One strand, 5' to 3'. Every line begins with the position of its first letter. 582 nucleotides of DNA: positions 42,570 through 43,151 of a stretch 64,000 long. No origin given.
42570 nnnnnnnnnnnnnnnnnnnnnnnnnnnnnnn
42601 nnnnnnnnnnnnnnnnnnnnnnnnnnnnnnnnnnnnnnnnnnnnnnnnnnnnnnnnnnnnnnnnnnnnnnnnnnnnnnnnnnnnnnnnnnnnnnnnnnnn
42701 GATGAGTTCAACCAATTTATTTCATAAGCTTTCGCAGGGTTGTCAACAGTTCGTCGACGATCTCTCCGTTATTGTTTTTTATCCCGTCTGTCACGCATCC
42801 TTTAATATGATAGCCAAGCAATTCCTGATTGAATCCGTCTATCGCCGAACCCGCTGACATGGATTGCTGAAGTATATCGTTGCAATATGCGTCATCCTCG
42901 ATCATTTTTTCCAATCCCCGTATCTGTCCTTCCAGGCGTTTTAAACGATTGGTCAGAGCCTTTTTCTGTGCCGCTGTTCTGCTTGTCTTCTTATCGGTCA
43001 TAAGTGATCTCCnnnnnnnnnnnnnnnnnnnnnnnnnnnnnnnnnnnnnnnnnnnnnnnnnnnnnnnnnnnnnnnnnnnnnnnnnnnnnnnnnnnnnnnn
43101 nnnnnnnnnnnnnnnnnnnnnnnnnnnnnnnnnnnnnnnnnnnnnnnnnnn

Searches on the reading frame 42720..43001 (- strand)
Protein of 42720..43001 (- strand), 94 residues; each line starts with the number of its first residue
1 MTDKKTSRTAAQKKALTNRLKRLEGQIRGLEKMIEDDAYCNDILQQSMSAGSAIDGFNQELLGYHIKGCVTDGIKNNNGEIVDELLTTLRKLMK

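Call 88: search_protein_families(library=pfam, proteins=[window:42720-43001:-], max_evalue=0.00001)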
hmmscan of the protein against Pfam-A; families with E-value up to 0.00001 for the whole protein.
window:42720-43001:- (94 aa): 1 family
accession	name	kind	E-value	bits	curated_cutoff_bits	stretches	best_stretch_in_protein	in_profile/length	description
PF02583.22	Trns_repr_metal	-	1.8e-27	96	22.8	1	12-91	1-78/78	Metal-sensitive transcriptional repressor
